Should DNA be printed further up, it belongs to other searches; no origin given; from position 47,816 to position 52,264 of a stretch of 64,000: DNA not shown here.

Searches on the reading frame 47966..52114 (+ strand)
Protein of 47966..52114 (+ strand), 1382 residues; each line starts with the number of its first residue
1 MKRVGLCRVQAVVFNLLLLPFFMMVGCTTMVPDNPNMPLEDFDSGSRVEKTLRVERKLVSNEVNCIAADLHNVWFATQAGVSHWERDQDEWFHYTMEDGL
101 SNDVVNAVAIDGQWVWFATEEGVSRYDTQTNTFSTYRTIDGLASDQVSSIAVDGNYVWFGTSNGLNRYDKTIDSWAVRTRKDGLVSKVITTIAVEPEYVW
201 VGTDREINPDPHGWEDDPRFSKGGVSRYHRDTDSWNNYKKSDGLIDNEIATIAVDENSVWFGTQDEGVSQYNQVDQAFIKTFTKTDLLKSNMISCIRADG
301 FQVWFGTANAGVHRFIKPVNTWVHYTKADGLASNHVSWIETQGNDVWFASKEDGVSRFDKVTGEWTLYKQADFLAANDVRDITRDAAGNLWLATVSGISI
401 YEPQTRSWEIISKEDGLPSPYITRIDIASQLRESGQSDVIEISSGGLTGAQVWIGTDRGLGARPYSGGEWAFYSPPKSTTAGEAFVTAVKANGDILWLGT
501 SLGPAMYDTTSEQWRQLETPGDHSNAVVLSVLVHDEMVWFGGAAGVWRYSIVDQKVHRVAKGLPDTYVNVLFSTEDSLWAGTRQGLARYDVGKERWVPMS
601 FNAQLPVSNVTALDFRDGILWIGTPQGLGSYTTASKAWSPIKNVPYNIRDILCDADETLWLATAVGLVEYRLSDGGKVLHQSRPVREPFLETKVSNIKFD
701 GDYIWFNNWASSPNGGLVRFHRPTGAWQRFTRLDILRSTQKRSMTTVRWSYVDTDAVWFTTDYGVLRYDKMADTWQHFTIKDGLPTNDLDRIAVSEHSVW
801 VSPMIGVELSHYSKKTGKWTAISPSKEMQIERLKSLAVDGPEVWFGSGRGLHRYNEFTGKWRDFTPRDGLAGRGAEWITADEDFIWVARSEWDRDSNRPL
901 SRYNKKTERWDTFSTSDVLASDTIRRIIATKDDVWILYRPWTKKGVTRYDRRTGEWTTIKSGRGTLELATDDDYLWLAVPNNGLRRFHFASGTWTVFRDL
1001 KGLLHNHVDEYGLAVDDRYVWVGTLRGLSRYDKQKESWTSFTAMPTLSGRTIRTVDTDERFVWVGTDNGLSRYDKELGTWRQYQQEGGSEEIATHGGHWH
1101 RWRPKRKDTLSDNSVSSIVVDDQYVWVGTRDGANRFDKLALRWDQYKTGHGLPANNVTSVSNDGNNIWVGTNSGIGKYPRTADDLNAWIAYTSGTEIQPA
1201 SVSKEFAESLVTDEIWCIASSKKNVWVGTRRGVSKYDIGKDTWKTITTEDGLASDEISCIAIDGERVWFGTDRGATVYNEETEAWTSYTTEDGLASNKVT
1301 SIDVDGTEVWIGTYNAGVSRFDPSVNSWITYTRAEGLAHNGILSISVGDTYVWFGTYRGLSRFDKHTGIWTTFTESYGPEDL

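Call 6: search_protein_families(library=pfam, proteins=[window:47966-52114:+])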
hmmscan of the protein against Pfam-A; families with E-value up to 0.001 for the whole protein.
window:47966-52114:+ (1382 aa): 3 families
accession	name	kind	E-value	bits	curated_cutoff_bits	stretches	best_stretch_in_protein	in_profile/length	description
PF07494.17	Reg_prop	-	6.9e-33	108.9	20.4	0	1151-1172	1-23/24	Two component regulator propeller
PF21544.3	PorZ_N_b_propeller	-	3.1e-11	44.2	27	0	101-167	77-140/154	TSS9, PorZ, N-terminal beta-propeller domain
PF17005.11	WD40_like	-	0.00093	19.1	40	0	1117-1215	48-142/301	WD40-like domain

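Call 28: search_protein_families(library=ncbifam, proteins=[window:47966-52114:+])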
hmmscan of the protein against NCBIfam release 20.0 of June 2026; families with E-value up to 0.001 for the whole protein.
window:47966-52114:+ (1382 aa): 1 family
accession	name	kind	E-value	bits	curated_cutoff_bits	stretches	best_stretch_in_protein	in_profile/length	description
NF052228.1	T9SS_PorZ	equivalog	1.5e-21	76.6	260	1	1217-1364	485-660/757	type IX secretion system anionic LPS delivery protein PorZ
